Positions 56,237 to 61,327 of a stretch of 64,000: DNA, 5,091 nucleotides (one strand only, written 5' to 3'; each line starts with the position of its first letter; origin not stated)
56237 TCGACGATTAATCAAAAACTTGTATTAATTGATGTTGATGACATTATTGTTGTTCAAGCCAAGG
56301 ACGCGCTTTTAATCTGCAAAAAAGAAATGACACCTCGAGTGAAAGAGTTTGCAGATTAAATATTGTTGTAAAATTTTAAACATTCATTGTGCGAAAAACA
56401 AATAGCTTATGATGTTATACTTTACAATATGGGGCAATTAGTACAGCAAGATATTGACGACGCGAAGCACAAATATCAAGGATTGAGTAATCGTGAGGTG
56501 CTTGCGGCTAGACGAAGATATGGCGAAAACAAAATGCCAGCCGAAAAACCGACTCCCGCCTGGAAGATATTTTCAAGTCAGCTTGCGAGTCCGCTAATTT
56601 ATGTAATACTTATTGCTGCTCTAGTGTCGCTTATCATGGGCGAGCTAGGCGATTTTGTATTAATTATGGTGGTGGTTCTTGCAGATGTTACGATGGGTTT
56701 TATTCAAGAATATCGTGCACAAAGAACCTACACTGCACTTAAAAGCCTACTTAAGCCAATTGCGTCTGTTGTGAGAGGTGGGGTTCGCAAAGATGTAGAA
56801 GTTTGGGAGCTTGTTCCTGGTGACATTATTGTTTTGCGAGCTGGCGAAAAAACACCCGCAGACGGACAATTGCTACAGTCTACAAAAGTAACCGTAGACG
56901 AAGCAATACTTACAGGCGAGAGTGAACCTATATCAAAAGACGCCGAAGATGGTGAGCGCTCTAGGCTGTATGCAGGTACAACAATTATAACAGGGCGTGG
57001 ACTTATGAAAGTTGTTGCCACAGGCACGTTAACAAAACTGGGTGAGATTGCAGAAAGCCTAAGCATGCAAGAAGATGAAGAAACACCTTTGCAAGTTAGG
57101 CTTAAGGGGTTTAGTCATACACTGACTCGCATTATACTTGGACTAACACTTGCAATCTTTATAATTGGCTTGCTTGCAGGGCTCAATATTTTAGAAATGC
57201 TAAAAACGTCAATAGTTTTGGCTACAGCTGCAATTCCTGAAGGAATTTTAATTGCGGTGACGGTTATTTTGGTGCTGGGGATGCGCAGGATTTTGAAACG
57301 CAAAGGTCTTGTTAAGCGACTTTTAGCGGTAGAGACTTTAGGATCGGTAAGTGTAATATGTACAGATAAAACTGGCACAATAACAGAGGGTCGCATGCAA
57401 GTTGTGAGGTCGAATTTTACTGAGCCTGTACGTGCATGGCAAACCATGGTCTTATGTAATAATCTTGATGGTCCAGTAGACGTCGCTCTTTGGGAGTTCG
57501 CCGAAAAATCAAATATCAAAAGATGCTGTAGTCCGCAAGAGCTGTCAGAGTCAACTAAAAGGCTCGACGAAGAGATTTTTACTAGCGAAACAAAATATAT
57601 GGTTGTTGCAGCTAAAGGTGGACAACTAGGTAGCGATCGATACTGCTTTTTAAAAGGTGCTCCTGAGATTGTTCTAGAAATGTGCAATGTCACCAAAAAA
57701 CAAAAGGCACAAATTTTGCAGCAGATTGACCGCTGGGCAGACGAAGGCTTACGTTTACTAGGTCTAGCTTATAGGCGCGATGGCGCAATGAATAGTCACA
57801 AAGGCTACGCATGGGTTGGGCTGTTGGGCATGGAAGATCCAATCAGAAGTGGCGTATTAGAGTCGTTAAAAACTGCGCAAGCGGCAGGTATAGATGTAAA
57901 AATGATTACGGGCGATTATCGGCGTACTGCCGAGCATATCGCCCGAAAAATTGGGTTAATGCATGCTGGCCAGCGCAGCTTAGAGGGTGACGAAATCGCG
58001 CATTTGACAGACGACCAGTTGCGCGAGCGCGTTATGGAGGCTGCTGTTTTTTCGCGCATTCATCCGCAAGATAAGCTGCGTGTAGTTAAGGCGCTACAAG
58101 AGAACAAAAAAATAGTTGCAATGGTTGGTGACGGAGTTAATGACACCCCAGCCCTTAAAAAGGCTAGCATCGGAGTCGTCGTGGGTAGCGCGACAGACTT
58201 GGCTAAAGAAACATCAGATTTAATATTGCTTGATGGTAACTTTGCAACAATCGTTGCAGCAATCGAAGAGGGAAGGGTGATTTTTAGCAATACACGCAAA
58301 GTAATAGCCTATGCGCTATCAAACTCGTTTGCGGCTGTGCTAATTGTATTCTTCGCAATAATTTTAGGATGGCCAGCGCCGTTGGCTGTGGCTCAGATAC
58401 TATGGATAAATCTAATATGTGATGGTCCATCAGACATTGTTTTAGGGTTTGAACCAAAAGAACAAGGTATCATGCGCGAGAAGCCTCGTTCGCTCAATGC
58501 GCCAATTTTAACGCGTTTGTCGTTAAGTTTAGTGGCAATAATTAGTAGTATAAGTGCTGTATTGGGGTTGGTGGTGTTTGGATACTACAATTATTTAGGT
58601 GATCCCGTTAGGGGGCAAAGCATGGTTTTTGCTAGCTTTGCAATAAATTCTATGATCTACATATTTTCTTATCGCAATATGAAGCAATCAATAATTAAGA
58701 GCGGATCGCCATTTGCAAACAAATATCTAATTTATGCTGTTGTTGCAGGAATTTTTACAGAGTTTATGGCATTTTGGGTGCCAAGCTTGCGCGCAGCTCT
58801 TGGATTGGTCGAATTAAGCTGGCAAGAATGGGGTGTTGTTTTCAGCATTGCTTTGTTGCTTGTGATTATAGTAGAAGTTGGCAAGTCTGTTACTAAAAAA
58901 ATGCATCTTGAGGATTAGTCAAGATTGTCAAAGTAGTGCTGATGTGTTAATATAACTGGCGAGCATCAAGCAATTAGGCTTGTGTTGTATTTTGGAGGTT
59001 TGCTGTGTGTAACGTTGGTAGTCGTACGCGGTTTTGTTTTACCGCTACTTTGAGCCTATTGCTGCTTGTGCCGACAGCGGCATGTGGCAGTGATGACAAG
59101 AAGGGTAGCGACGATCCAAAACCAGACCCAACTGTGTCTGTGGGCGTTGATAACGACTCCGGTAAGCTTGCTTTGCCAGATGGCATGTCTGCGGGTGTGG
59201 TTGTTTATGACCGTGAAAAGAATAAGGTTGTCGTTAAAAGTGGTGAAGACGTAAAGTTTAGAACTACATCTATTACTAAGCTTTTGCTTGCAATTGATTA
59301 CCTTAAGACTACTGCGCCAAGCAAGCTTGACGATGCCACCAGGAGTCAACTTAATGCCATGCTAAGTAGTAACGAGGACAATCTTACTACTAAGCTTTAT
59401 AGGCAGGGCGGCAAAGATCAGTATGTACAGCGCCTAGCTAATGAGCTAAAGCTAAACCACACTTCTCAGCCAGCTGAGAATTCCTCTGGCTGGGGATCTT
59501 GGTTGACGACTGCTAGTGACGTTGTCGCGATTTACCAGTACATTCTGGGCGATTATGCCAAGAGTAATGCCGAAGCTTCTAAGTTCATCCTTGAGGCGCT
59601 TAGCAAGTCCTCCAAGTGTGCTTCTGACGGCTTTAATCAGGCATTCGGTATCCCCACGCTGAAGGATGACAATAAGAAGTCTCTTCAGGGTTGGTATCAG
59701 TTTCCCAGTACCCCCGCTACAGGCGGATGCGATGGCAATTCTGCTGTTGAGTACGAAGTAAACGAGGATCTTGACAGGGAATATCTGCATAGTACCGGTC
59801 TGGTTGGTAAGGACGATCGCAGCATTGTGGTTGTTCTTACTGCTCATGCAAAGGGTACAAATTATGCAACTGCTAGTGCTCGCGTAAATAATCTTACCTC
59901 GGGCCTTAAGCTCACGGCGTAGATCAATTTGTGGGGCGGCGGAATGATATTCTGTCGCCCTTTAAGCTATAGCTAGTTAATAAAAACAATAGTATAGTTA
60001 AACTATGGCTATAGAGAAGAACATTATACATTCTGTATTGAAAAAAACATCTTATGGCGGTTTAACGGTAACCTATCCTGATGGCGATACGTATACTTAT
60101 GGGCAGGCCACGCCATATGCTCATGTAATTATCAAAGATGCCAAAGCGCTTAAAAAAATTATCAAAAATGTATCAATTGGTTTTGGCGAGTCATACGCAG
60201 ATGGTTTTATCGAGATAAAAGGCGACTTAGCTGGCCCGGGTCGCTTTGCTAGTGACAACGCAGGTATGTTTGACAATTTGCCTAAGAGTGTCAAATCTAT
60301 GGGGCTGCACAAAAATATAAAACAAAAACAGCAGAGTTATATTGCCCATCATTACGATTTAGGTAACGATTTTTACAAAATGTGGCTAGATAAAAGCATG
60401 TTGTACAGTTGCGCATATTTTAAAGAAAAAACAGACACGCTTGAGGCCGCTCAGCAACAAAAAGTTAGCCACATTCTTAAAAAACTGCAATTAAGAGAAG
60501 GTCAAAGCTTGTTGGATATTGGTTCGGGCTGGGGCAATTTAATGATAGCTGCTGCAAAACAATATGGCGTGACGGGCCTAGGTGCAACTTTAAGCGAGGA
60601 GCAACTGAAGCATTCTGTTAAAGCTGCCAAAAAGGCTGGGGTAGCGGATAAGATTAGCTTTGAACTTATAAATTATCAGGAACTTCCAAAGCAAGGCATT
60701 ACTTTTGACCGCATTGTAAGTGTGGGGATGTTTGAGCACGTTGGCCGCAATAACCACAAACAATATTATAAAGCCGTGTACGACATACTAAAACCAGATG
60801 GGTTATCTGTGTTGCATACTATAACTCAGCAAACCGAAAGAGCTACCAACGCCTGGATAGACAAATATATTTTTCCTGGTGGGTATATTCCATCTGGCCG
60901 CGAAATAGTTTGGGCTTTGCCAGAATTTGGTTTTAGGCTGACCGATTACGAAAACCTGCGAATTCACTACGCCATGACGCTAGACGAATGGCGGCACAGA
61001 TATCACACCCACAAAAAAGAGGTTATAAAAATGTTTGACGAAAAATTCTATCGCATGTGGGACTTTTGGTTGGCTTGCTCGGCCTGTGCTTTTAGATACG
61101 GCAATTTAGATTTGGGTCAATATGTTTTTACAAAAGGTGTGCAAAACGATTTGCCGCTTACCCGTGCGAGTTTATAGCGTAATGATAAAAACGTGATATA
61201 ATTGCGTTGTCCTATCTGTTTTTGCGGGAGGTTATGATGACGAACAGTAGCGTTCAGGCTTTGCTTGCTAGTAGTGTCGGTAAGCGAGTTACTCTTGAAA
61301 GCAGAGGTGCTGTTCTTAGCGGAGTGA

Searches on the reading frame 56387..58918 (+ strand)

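Call 18: search_protein_families(library=ncbifam, proteins=[window:56387-58918:+], max_evalue=0.00001)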
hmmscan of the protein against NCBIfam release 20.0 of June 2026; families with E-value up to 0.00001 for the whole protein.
window:56387-58918:+ (843 aa): 24 families
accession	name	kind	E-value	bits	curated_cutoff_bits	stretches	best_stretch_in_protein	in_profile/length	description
TIGR01522.1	ATPase-IIA2_Ca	equivalog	4.9e-171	570.5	798.3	1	28-838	19-852/854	calcium-transporting P-type ATPase, PMR1-type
TIGR01116.1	ATPase-IIA1_Ca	equivalog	2.7e-143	478.9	703.4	2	389-835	372-797/799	calcium-translocating P-type ATPase, SERCA-type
TIGR01647.1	ATPase-IIIA_H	equivalog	3e-128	429.1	615.5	1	32-774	1-735/755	plasma-membrane proton-efflux P-type ATPase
TIGR01517.1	ATPase-IIB_Ca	equivalog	1.7e-125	420.3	507.05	1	29-828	52-872/882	calcium-translocating P-type ATPase, PMCA-type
TIGR01106.1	ATPase-IIC_X-K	subfamily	7.4e-100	335.3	946.1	3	29-346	33-369/997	Na,H/K antiporter P-type ATPase subunit alpha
TIGR01524.1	ATPase-IIIB_Mg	equivalog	5.6e-97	325.6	610.75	1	28-751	29-775/867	magnesium-translocating P-type ATPase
TIGR01523.1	ATPase-IID_K-Na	equivalog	7.3e-93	311.8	645.05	3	362-838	459-991/997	potassium/sodium efflux P-type ATPase, fungal-type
TIGR01494.1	ATPase_P-type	subfamily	1.3e-87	294.2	62.3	3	93-343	2-233/478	HAD-IC family P-type ATPase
NF011702.0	PRK15122.1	subfamily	8.8e-87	292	975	1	18-830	35-893/907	magnesium-translocating P-type ATPase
TIGR01525.1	ATPase-IB_hvy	subfamily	1.2e-75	255.5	346.25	2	74-524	5-426/560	heavy metal translocating P-type ATPase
TIGR01657.1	P-ATPase-V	hypoth_equivalog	1.2e-59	201.9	618.25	3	14-340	121-467/1055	ATP13A2 family polyamine export P-type ATPase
TIGR01512.1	ATPase-IB2_Cd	subfamily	1.4e-58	198.8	313.5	2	74-344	5-257/494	cadmium family heavy metal-translocating P-type ATPase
TIGR01511.1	ATPase-IB1_Cu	subfamily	9.7e-56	189.7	397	2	86-392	38-332/542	copper-translocating P-type ATPase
NF008262.1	PRK11033.1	equivalog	4.7e-48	164.2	1005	2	74-342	182-446/731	zinc/cadmium/mercury/lead-transporting ATPase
NF033775.1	P_type_ZntA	exception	3.8e-43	147.8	1240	2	74-348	187-457/732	Zn(II)/Cd(II)/Pb(II) translocating P-type ATPase ZntA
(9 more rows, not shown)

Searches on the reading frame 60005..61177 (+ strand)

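Call 18: search_protein_families(library=ncbifam, proteins=[window:60005-61177:+], max_evalue=0.00001)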
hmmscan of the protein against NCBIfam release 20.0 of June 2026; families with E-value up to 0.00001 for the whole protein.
window:60005-61177:+ (390 aa): 15 families
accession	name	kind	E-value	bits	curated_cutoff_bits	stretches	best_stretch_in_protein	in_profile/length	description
NF053839.1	CPFASynBruc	equivalog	2.2e-103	346.4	600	1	7-388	4-394/410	cyclopropane fatty acid synthase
NF008686.0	PRK11705.1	equivalog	3.5e-89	299.5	400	1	40-383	38-379/383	cyclopropane fatty acyl phospholipid synthase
NF040703.1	cyclopro_CfaB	exception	2.4e-88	296.6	650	1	20-389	16-391/393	C17 cyclopropane fatty acid synthase CfaB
NF040660.1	mycolic_MTase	equivalog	2.1e-55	188.3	390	1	113-377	8-283/283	cyclopropane mycolic acid synthase family methyltransferase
TIGR01983.1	UbiG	equivalog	5.5e-12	45.5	102.95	1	153-278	45-159/228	bifunctional 2-polyprenyl-6-hydroxyphenol methylase/3-demethylubiquinol 3-O-methyltransferase UbiG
NF043040.1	corrin_prot_MT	hypoth_equivalog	2e-10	40.4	180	1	156-270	33-147/216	corrinoid protein-associated methyltransferase CpaM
NF041943.1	GPPMT_Stmyces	equivalog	4.9e-10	39.7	400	1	112-225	27-137/272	geranyl diphosphate 2-C-methyltransferase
NF041537.1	ArsM_AhpD_UU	exception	1.1e-09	37.5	510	1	162-311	73-223/345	arsenite methyltransferase/AhpD domain selenoprotein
NF041536.1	ArsM_DUF2284_UU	exception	2.4e-09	36.1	575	1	162-311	73-223/459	arsenite methyltransferase/DUF2284 domain selenoprotein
NF052510.1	methyltran_MpqE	exception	9.6e-09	35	335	1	158-290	39-171/234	methyl-plastoquinone biosynthesis methyltransferase MpqE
NF008823.0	PRK11873.1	subfamily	1.5e-07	31.2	263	1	162-271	74-182/272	arsenite methyltransferase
NF001244.0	PRK00216.1-5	equivalog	3.5e-06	26.5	216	0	157-288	40-171/236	bifunctional demethylmenaquinone methyltransferase/2-methoxy-6-polyprenyl-1,4-benzoquinol methylase UbiE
TIGR01934.1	MenG_MenH_UbiE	subfamily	4.4e-06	26.2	158.35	0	157-289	31-160/223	ubiquinone/menaquinone biosynthesis methyltransferase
NF001240.0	PRK00216.1-1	equivalog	5e-06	25.8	378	1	159-290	57-188/251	bifunctional demethylmenaquinone methyltransferase/2-methoxy-6-polyprenyl-1,4-benzoquinol methylase UbiE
NF041675.1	sarc_dimgly_tmase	equivalog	7.3e-06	26.1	550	0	108-270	12-169/278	sarcosine/dimethylglycine N-methyltransferase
